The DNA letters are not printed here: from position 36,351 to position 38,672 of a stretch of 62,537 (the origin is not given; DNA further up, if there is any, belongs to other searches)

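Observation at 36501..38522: Membrane-anchored decaheme cytochrome with MtrC/OmcA-like domain order and no MtrAB partners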

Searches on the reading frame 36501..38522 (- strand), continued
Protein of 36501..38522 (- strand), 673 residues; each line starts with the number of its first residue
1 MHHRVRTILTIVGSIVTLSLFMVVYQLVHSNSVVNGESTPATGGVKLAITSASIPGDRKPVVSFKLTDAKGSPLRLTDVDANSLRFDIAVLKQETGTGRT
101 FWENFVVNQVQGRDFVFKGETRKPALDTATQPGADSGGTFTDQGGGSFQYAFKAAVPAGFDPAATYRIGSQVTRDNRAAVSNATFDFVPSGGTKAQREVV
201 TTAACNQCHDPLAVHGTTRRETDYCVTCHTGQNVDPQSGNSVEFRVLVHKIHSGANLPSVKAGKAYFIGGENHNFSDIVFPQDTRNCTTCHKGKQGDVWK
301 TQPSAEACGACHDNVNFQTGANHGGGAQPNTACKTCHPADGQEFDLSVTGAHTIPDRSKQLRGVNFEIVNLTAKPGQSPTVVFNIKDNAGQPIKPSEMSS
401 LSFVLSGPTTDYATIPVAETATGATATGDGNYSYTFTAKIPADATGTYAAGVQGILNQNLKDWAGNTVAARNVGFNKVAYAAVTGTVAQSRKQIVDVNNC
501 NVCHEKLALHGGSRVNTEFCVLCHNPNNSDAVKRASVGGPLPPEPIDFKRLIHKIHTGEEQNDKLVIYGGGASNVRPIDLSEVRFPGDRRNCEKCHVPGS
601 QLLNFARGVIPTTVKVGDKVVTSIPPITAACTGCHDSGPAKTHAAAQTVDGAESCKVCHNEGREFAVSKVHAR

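Call 11: find_homologous_proteins(query=window:36501-38522:-, max_evalue=1e-10)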
Query window:36501-38522:- (673 aa): 1281 proteins with E <= 1e-10 among 8000 candidates; the best 120 are listed.
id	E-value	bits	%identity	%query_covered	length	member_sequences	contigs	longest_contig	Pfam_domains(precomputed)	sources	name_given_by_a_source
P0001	0.0e+0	1553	100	100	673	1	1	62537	PF09699.16,PF14537.12,PF14522.12,PF22113.2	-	-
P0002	0.0e+0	1137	73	100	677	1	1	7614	PF09699.16,PF14537.12,PF14522.12,PF22113.2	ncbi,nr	ncbi:MAG: OmcA/MtrC family decaheme c-type cytochrome [Dehalococcoidia bacterium]|nr:OmcA/MtrC famil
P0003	0.0e+0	1029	67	100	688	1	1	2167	PF09699.16,PF14537.12,PF14522.12,PF22113.2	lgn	-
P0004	9.7e-276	935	65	96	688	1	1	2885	PF09699.16,PF14537.12,PF14522.12,PF22113.2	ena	-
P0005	6.3e-271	919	62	99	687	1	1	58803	PF09699.16,PF14537.12,PF14522.12,PF22113.2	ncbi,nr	ncbi:MAG: OmcA/MtrC family decaheme c-type cytochrome [Chloroflexi bacterium]|nr:OmcA/MtrC family de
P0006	3.5e-268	910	61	99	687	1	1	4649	PF09699.16,PF14537.12,PF14522.12,PF22113.2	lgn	-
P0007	1.1e-255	868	62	94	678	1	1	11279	PF09699.16,PF14537.12,PF14522.12,PF22113.2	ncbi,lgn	ncbi:MAG TPA: OmcA/MtrC family decaheme c-type cytochrome [Chloroflexota bacterium]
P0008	2.1e-255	867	60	99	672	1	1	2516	PF09699.16,PF14537.12,PF02085.22,PF14522.12,PF22113.2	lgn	-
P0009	1.6e-249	848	60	98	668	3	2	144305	PF09699.16,PF14537.12,PF14522.12,PF22113.2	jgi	-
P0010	7.9e-249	846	58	99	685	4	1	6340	PF09699.16,PF14537.12,PF14522.12,PF22113.2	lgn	-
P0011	1.5e-242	825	58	94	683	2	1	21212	PF09699.16,PF14537.12,PF14522.12,PF22113.2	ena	-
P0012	9.0e-240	816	56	99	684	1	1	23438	PF09699.16,PF14537.12,PF14522.12,PF22113.2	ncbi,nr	ncbi:MAG: OmcA/MtrC family decaheme c-type cytochrome [Chloroflexi bacterium]|nr:OmcA/MtrC family de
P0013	5.1e-230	784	56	95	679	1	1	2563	PF09699.16,PF14537.12,PF14522.12,PF22113.2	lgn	-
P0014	1.2e-225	769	55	95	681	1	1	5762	PF09699.16,PF14522.12,PF22113.2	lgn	-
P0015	1.1e-219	749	55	93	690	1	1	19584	PF09699.16,PF14537.12,PF14522.12,PF22113.2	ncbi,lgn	-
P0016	1.8e-213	729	51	100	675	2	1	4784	PF09699.16,PF14537.12,PF14522.12,PF22113.2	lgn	-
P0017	2.3e-207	709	50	98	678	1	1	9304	PF09699.16,PF14537.12,PF14522.12,PF22113.2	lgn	-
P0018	6.9e-203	694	50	100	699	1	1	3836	PF09699.16,PF14537.12,PF14522.12,PF22113.2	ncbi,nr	ncbi:MAG: OmcA/MtrC family decaheme c-type cytochrome, partial [Dehalococcoidia bacterium]|nr:OmcA/M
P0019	1.2e-202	693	52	94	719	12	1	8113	PF01391.24,PF09699.16,PF14537.12,PF02085.22,PF14522.12,PF22113.2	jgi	jgi:OmcA/MtrC family decaheme c-type cytochrome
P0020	2.2e-201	689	53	89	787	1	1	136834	PF09699.16,PF14537.12,PF14522.12,PF22113.2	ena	-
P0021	3.1e-200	685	51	94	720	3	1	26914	PF01391.24,PF09699.16,PF14537.12,PF14522.12,PF22113.2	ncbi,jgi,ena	jgi:OmcA/MtrC family decaheme c-type cytochrome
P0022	1.5e-199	683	51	94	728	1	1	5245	PF01391.24,PF09699.16,PF14537.12,PF14522.12,PF22113.2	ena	-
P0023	3.5e-199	682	52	93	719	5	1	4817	PF09699.16,PF14537.12,PF14522.12,PF22113.2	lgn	-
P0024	6.3e-199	681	52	94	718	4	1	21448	PF09699.16,PF14537.12,PF14522.12,PF22113.2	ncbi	-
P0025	8.7e-199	680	50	93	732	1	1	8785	PF09699.16,PF14537.12,PF14522.12,PF22113.2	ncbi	-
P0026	9.4e-199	680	52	94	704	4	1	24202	PF09699.16,PF14537.12,PF02085.22,PF14522.12,PF22113.2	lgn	-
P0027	1.4e-198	680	47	98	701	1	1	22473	PF09699.16,PF14537.12,PF14522.12,PF22113.2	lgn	-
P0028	9.8e-198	677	49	94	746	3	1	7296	PF01391.24,PF14537.12,PF14522.12,PF22113.2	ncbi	-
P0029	1.3e-197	676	50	95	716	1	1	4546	PF01391.24,PF09699.16,PF14537.12,PF14522.12,PF22113.2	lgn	-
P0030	3.9e-197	675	52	94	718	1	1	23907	PF09699.16,PF14537.12,PF14522.12,PF22113.2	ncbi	-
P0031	1.5e-196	673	51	93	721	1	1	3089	PF01391.24,PF09699.16,PF14537.12,PF02085.22,PF14522.12,PF22113.2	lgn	-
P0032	4.0e-196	672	50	93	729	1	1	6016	PF09699.16,PF14537.12,PF14522.12,PF22113.2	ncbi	-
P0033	8.0e-196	671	51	94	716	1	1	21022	PF09699.16,PF14537.12,PF14522.12,PF22113.2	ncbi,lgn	-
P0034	6.1e-195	668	50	94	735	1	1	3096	PF09699.16,PF14537.12,PF14522.12,PF22113.2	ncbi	-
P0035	1.1e-192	660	50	94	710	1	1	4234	PF09699.16,PF14537.12,PF02085.22,PF14522.12,PF22113.2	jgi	jgi:OmcA/MtrC family decaheme c-type cytochrome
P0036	4.1e-192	658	48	94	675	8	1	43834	PF09699.16,PF14537.12,PF02085.22,PF14522.12,PF22113.2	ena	-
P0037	1.8e-191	656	46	97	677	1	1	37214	PF09699.16,PF14537.12,PF02085.22,PF14522.12,PF22113.2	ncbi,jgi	ncbi:MAG TPA: OmcA/MtrC family decaheme c-type cytochrome [Candidatus Binatia bacterium]|jgi:OmcA/Mt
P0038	8.5e-188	644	46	99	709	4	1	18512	PF09699.16,PF14537.12,PF02085.22,PF14522.12,PF22113.2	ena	-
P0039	1.6e-187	643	45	97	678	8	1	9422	PF09699.16,PF14537.12,PF14522.12,PF22113.2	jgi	-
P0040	3.4e-187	642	45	97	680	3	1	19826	PF09699.16,PF14537.12,PF02085.22,PF14522.12,PF22113.2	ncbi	-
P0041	4.6e-187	642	47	99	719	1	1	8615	PF09699.16,PF14537.12,PF14522.12,PF22113.2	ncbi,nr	ncbi:MAG: OmcA/MtrC family decaheme c-type cytochrome [Chloroflexi bacterium]|nr:OmcA/MtrC family de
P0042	7.6e-187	641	46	100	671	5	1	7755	PF09699.16,PF14537.12,PF14522.12,PF22113.2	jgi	jgi:OmcA/MtrC family decaheme c-type cytochrome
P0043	1.5e-186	640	49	93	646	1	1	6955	PF09699.16,PF14522.12,PF22113.2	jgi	jgi:OmcA/MtrC family decaheme c-type cytochrome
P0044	1.5e-186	640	48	93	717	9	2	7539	PF09699.16,PF14537.12,PF14522.12,PF22113.2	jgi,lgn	-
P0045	2.6e-186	639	47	99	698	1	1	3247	PF09699.16,PF14537.12,PF02085.22,PF14522.12,PF22113.2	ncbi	-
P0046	4.7e-185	635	49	93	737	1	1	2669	PF01391.24,PF09699.16,PF14537.12,PF14522.12,PF22113.2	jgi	jgi:OmcA/MtrC family decaheme c-type cytochrome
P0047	3.6e-184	632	46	100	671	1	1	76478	PF09699.16,PF14537.12,PF14522.12,PF22113.2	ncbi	-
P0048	1.7e-183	630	47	99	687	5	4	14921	PF09699.16,PF14537.12,PF14522.12,PF22113.2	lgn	-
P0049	2.4e-183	629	48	93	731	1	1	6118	PF01391.24,PF09699.16,PF14522.12,PF22113.2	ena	-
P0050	3.8e-183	629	48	93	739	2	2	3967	PF01391.24,PF14537.12,PF14522.12,PF22113.2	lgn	-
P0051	2.5e-182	626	47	93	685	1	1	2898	PF09699.16,PF14537.12,PF14522.12,PF22113.2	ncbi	ncbi:MAG: OmcA/MtrC family decaheme c-type cytochrome [Chloroflexota bacterium]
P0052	5.6e-182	625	48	93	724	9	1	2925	PF01391.24,PF09699.16,PF14537.12,PF14522.12,PF22113.2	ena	-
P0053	4.9e-181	622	48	93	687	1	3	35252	PF09699.16,PF14537.12,PF14522.12,PF22113.2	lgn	-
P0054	3.8e-180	619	46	94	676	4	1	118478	PF09699.16,PF14537.12,PF02085.22,PF14522.12,PF22113.2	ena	-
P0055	4.0e-180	619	48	93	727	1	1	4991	PF01391.24,PF09699.16,PF14522.12,PF22113.2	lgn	-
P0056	5.4e-180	618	46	100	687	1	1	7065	PF09699.16,PF14537.12,PF14522.12,PF22113.2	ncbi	-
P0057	7.2e-180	618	47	94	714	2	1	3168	PF01391.24,PF09699.16,PF14537.12,PF14522.12,PF22113.2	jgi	jgi:OmcA/MtrC family decaheme c-type cytochrome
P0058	3.6e-179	615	47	94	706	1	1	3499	PF01391.24,PF09699.16,PF14537.12,PF14522.12,PF22113.2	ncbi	-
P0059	1.0e-178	614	46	94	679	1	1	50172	PF09699.16,PF14537.12,PF14522.12,PF22113.2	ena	-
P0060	8.7e-178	611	48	93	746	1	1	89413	PF01391.24,PF09699.16,PF14537.12,PF14522.12,PF22113.2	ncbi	-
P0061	8.9e-178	611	47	93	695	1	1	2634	PF09699.16,PF14537.12,PF14522.12,PF22113.2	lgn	-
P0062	3.0e-177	609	45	93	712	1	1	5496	PF01391.24,PF09699.16,PF14537.12,PF14522.12,PF22113.2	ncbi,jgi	-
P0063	3.9e-177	609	48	93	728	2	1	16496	PF01391.24,PF09699.16,PF14537.12,PF14522.12,PF22113.2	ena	-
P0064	4.0e-177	609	47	94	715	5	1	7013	PF01391.24,PF09699.16,PF14537.12,PF14522.12,PF22113.2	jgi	jgi:OmcA/MtrC family decaheme c-type cytochrome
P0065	9.2e-177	608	47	93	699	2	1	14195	PF09699.16,PF14537.12,PF14522.12,PF22113.2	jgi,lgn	jgi:OmcA/MtrC family decaheme c-type cytochrome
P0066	1.0e-176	607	47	95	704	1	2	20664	PF01391.24,PF09699.16,PF14537.12,PF14522.12,PF22113.2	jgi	jgi:OmcA/MtrC family decaheme c-type cytochrome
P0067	9.8e-176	604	45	94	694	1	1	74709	PF09699.16,PF14522.12,PF22113.2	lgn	-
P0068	2.2e-174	600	47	94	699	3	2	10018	PF09699.16,PF14537.12,PF14522.12,PF22113.2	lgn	-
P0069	2.4e-174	600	45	93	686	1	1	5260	PF09699.16,PF14537.12,PF14522.12,PF22113.2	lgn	-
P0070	3.5e-174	599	46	93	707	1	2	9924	PF09699.16,PF14537.12,PF14522.12,PF22113.2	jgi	jgi:OmcA/MtrC family decaheme c-type cytochrome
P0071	6.3e-174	598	45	93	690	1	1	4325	PF09699.16,PF14537.12,PF14522.12,PF22113.2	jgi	jgi:OmcA/MtrC family decaheme c-type cytochrome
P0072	7.8e-174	598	46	93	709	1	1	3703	PF14537.12,PF14522.12,PF22113.2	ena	-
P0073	1.2e-173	597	46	93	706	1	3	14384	PF09699.16,PF14537.12,PF14522.12,PF22113.2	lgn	-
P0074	1.5e-173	597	45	94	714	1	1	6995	PF01391.24,PF09699.16,PF14537.12,PF14522.12,PF22113.2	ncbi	-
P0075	6.4e-173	595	46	93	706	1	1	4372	PF01391.24,PF09699.16,PF14537.12,PF14522.12,PF22113.2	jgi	-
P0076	4.0e-172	592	46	94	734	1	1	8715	PF01391.24,PF09699.16,PF14537.12,PF14522.12,PF22113.2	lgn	-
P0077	4.9e-172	592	47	93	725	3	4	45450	PF01391.24,PF09699.16,PF14537.12,PF14522.12,PF22113.2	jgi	-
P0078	7.4e-172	591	47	94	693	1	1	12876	PF09699.16,PF14537.12,PF14522.12,PF22113.2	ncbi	-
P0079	8.6e-172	591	45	94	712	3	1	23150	PF01391.24,PF09699.16,PF14537.12,PF14522.12,PF22113.2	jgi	jgi:OmcA/MtrC family decaheme c-type cytochrome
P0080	9.5e-172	591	47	94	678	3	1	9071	PF09699.16,PF14537.12,PF14522.12,PF22113.2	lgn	-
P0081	1.3e-171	591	45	93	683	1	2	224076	PF09699.16,PF14537.12,PF14522.12,PF22113.2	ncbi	ncbi:MAG: OmcA/MtrC family decaheme c-type cytochrome [Chloroflexota bacterium]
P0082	1.6e-171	590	45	95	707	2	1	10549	PF01391.24,PF09699.16,PF14537.12,PF14522.12,PF22113.2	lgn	-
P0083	1.9e-171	590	46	94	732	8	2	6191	PF09699.16,PF14537.12,PF14522.12,PF22113.2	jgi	jgi:OmcA/MtrC family decaheme c-type cytochrome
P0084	2.1e-171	590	47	94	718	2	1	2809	PF01391.24,PF09699.16,PF14537.12,PF14522.12,PF22113.2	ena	-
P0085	2.9e-171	589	46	91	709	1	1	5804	PF01391.24,PF09699.16,PF14537.12,PF14522.12,PF22113.2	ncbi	-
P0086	2.9e-171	589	45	95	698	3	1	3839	PF09699.16,PF14537.12,PF14522.12,PF22113.2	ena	-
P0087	5.4e-171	588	47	93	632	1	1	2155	PF09699.16,PF14537.12,PF14522.12,PF22113.2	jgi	jgi:OmcA/MtrC family decaheme c-type cytochrome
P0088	5.6e-171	588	46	94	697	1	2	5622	PF09699.16,PF14537.12,PF14522.12,PF22113.2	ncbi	-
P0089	1.0e-170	588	46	92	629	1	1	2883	PF09699.16,PF14537.12,PF14522.12,PF22113.2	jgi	jgi:OmcA/MtrC family decaheme c-type cytochrome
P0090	1.1e-170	587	46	90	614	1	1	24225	PF09699.16,PF14537.12,PF14522.12,PF22113.2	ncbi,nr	ncbi:MAG: OmcA/MtrC family decaheme c-type cytochrome [Chloroflexi bacterium]|nr:OmcA/MtrC family de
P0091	1.6e-170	587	46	93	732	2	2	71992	PF09699.16,PF14537.12,PF14522.12,PF22113.2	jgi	jgi:OmcA/MtrC family decaheme c-type cytochrome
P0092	4.9e-170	585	46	94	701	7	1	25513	PF09699.16,PF14537.12,PF14522.12,PF22113.2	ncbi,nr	ncbi:MAG: OmcA/MtrC family decaheme c-type cytochrome [Chloroflexi bacterium]|nr:OmcA/MtrC family de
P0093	5.2e-170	585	45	93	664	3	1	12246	PF09699.16,PF14537.12,PF14522.12,PF22113.2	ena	-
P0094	1.5e-169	584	46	93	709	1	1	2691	PF09699.16,PF14537.12,PF14522.12,PF22113.2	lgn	-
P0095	3.1e-169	583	45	94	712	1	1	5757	PF09699.16,PF14537.12,PF02085.22,PF14522.12,PF22113.2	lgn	-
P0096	1.2e-168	581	45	94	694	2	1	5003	PF09699.16,PF14522.12,PF22113.2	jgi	jgi:OmcA/MtrC family decaheme c-type cytochrome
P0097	1.6e-168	580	45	93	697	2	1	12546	PF09699.16,PF14537.12,PF14522.12,PF22113.2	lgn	-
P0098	3.3e-168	579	45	91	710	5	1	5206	PF01391.24,PF09699.16,PF14537.12,PF14522.12,PF22113.2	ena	-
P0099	7.2e-168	578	44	93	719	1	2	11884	PF01391.24,PF09699.16,PF14537.12,PF02085.22,PF14522.12,PF22113.2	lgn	-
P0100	1.1e-167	578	44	94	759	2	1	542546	PF01391.24,PF09699.16,PF14537.12,PF14522.12,PF22113.2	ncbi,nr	ncbi:MAG: OmcA/MtrC family decaheme c-type cytochrome [Myxococcales bacterium]|nr:OmcA/MtrC family d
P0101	1.3e-167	577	45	93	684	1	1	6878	PF09699.16,PF14537.12,PF14522.12,PF22113.2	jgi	jgi:OmcA/MtrC family decaheme c-type cytochrome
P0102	3.4e-167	576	46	93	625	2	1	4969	PF09699.16,PF14537.12,PF14522.12,PF22113.2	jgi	jgi:OmcA/MtrC family decaheme c-type cytochrome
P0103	5.8e-167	575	46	88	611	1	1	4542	PF09699.16,PF14537.12,PF14522.12,PF22113.2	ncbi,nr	ncbi:MAG: OmcA/MtrC family decaheme c-type cytochrome [Thaumarchaeota archaeon]|nr:OmcA/MtrC family 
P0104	9.3e-167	574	45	94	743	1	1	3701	PF14537.12,PF14522.12,PF22113.2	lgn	-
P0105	1.4e-166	574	44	93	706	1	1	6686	PF01391.24,PF09699.16,PF14537.12,PF14522.12,PF22113.2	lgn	-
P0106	3.4e-166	573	46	94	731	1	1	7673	PF09699.16,PF14537.12,PF02085.22,PF14522.12,PF22113.2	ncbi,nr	ncbi:MAG: OmcA/MtrC family decaheme c-type cytochrome [Chloroflexi bacterium]|nr:OmcA/MtrC family de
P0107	4.9e-166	572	45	95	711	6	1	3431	PF09699.16,PF14537.12,PF14522.12,PF22113.2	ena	-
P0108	5.2e-166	572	44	93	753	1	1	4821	PF01391.24,PF09699.16,PF14537.12,PF14522.12,PF22113.2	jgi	jgi:OmcA/MtrC family decaheme c-type cytochrome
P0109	5.7e-166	572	44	93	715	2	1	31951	PF09699.16,PF14537.12,PF14522.12,PF22113.2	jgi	jgi:OmcA/MtrC family decaheme c-type cytochrome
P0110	8.2e-166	571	45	94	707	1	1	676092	PF09699.16,PF14537.12,PF14522.12,PF22113.2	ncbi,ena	-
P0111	1.3e-165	571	46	94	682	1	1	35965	PF09699.16,PF14537.12,PF14522.12,PF22113.2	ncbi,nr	ncbi:MAG: OmcA/MtrC family decaheme c-type cytochrome [Chloroflexi bacterium]|nr:OmcA/MtrC family de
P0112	2.1e-165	570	44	94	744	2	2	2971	PF01391.24,PF02085.22,PF14522.12,PF22113.2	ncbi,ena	-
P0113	2.4e-165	570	45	93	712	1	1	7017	PF09699.16,PF14537.12,PF02085.22,PF14522.12,PF22113.2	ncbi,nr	ncbi:MAG: OmcA/MtrC family decaheme c-type cytochrome [Chloroflexi bacterium]|nr:OmcA/MtrC family de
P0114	4.4e-165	569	44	94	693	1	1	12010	PF09699.16,PF14537.12,PF14522.12,PF22113.2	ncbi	-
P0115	5.4e-165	569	44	94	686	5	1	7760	PF09699.16,PF14537.12,PF14522.12,PF22113.2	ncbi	-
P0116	6.4e-165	568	44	93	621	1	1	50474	PF09699.16,PF14537.12,PF14522.12,PF22113.2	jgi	jgi:OmcA/MtrC family decaheme c-type cytochrome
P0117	1.1e-164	568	45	93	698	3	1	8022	PF09699.16,PF14537.12,PF14522.12,PF22113.2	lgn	-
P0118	1.3e-164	567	43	94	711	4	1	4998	PF09699.16,PF14537.12,PF14522.12,PF22113.2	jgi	jgi:OmcA/MtrC family decaheme c-type cytochrome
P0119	1.5e-164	567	44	93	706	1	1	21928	PF09699.16,PF14537.12,PF02085.22,PF14522.12,PF22113.2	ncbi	ncbi:MAG TPA: OmcA/MtrC family decaheme c-type cytochrome [Anaerolineaceae bacterium]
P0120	2.3e-164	567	43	94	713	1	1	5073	PF09699.16,PF14537.12,PF14522.12,PF22113.2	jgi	jgi:OmcA/MtrC family decaheme c-type cytochrome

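Call 12: find_related_loci(query=window:36501-38522:-, collection=genome_contigs, flank=10000)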
Query window:36501-38522:- (673 aa) in genome_contigs; peptide patterns used: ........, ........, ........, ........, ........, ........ (x = any residue, [..] = any of these).
110 stretches matched a pattern; 43 encode a relative of the query (tblastn E <= 1e-3); 43 distinct loci.
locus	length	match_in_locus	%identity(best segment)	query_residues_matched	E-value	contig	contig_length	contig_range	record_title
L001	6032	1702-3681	45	10-672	9e-166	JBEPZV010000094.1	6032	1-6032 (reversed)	MAG: bacterium isolate 03V1_S199.semibin_refined.036 NODE_8070_length_6032_cov_8.349534, whole genome shotgun sequence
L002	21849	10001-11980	44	10-672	3e-163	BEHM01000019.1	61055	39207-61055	Bacterium HR10 DNA, contig: NODE_209_19, isolate: HRbin10, whole genome shotgun sequence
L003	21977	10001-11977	45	11-672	5e-163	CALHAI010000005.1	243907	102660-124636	MAG: uncultured Blastocatellia bacterium isolate H1_Bin_METABAT__179_1_1 genome assembly, contig: c_000000052173_partial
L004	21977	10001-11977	44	11-672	6e-161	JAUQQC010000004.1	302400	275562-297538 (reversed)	MAG: Acidobacteriota bacterium isolate JZ-3.bins.73.201901 NODE_11_length_302400_cov_52.640921, whole genome shotgun seq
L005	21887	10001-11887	42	44-673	2e-155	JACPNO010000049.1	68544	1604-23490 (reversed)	MAG: Candidatus Solibacter usitatus isolate NC_groundwater_577_Pr5_B-0.1um_61_10 alan_book_18_scaffold_230366, whole gen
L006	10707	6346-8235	42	44-673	5e-153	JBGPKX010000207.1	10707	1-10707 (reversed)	MAG: Bryobacteraceae bacterium isolate OBJ_0618_7090110_276 k141_6524144_length_10707_cov_13.1778, whole genome shotgun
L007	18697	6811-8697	45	44-672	2e-176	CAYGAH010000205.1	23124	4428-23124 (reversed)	MAG TPA_asm: uncultured Candidatus Bathyarchaeia archaeon isolate ERP108616_co1_399 genome assembly, contig: k119_970356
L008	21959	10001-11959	40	44-673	7e-147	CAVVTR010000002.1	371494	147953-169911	MAG: uncultured Acidobacteriota bacterium isolate MFD02923.bin.1.143 genome assembly, contig: contig_13654, whole genome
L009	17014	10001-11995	40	42-673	3e-145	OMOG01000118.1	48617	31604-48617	Solibacteraceae bacterium SbA4 strain Peat soil MAG SbA4 genome assembly, contig: SBA4_Contig_204, whole genome shotgun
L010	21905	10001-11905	40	44-673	1e-142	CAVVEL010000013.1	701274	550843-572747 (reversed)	MAG: Terriglobia bacterium isolate MFD02248.bin.1.56 genome assembly, contig: contig_37737, whole genome shotgun sequenc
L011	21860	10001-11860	42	44-673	8e-142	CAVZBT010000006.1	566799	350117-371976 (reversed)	MAG: uncultured Acidobacteriota bacterium isolate MFD00905.bin.2.153 genome assembly, contig: contig_27230, whole genome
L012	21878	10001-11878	41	44-673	1e-137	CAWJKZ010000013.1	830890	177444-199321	MAG: uncultured Acidobacteriota bacterium isolate MFD05942.bin.2.47 genome assembly, contig: contig_20623, whole genome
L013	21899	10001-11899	42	44-673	1e-135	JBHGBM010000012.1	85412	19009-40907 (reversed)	MAG: Bryobacteraceae bacterium isolate SBS.BIN.100 SBSBIN100_contig_12, whole genome shotgun sequence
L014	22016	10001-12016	39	4-673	6e-142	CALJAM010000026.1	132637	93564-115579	MAG: uncultured Bryobacteraceae bacterium isolate S1_Bin_MAXBIN__189_1 genome assembly, contig: c_000003631204, whole ge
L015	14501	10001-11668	41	34-673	9e-122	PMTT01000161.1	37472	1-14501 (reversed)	MAG: Bryobacterales bacterium isolate palsa_130 73.20110700_P2D.82_contig_3735, whole genome shotgun sequence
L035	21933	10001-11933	46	44-669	2e-151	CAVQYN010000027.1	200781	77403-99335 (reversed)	MAG: uncultured Chloroflexia bacterium isolate MFD00032.bin.2.221 genome assembly, contig: contig_65884, whole genome sh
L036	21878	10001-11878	33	136-671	3e-70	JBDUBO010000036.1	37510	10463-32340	MAG: Gammaproteobacteria bacterium isolate cluster4_bin.25 NODE_1254_length_37510_cov_8.288693, whole genome shotgun seq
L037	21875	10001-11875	41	44-672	2e-144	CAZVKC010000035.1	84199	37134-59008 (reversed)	MAG TPA_asm: uncultured Solibacteraceae bacterium isolate SRP262948_co1_157 genome assembly, contig: NODE_304_length_841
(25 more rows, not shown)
